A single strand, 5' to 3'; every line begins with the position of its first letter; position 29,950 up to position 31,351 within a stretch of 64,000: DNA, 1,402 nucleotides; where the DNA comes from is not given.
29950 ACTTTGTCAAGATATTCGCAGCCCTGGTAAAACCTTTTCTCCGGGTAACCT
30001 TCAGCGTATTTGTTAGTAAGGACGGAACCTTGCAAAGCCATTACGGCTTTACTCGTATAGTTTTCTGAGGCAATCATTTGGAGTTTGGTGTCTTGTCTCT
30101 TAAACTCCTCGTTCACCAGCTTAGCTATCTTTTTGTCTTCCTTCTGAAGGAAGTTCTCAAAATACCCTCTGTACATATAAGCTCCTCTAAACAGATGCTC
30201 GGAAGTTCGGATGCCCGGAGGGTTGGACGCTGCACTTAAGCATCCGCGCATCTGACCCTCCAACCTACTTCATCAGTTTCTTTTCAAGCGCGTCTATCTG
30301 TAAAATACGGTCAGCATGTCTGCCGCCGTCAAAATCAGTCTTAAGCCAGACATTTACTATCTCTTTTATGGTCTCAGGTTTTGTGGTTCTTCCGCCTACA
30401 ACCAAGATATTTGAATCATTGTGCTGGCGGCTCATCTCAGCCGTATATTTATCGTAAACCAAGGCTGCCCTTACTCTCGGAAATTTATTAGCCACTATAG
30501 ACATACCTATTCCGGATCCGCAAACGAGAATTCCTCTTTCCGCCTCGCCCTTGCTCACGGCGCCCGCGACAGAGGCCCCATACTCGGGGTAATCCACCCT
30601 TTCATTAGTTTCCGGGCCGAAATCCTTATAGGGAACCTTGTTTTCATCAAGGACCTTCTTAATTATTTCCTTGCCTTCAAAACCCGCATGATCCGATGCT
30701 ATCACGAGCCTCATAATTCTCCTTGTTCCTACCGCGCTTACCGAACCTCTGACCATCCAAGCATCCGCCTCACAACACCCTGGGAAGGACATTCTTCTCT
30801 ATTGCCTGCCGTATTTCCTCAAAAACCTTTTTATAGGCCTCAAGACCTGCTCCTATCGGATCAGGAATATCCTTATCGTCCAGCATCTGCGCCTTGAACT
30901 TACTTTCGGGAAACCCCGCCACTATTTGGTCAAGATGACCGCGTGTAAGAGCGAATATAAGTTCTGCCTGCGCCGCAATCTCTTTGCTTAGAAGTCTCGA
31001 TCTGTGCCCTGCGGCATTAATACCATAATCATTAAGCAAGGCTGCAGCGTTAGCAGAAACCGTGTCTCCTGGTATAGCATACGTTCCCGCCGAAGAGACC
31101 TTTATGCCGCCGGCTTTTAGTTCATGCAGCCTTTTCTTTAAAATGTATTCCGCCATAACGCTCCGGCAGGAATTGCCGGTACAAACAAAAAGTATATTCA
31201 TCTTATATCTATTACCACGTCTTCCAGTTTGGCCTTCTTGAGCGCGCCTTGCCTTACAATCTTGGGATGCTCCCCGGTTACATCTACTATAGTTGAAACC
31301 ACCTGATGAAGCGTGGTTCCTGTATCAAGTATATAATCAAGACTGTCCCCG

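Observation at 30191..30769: Degenerate family A copies between rpiB and glyA and between the tyrosine phosphatase and rpiB, each starting right after a stop codon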

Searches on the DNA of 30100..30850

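Call 41: search_rna_families(source=window, start=30100, end=30850, threshold=evalue, max_evalue=10)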
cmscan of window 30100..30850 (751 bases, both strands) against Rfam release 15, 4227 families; matches with E-value up to 10: 3.
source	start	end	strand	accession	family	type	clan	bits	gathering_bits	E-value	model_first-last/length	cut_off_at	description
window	30192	30270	-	RF03964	mir-H1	Gene; miRNA;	-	19.5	97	2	1-85/85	no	mir-H1 microRNA precursor family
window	30572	30657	-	RF00609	SNORD100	Gene; snRNA; snoRNA; CD-box;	CL00073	15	58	6.2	1-81/81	no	Small nucleolar RNA SNORD100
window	30100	30192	-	RF00226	IRES_n-myc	Cis-reg; IRES;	-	8.8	40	1.6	1-90/322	3'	n-myc internal ribosome entry site (IRES)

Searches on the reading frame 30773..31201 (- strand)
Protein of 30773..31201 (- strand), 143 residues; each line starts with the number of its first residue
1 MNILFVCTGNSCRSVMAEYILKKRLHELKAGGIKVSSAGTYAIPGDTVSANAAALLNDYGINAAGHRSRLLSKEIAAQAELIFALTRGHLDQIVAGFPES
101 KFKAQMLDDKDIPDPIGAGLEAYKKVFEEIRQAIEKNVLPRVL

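Call 13: search_protein_families(library=pfam, proteins=[window:30773-31201:-])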
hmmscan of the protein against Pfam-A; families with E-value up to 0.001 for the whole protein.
window:30773-31201:- (143 aa): 1 family
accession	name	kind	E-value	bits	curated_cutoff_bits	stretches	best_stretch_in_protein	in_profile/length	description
PF01451.26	LMWPc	-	5.2e-28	98.5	23.2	1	3-136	1-142/144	Low molecular weight phosphotyrosine protein phosphatase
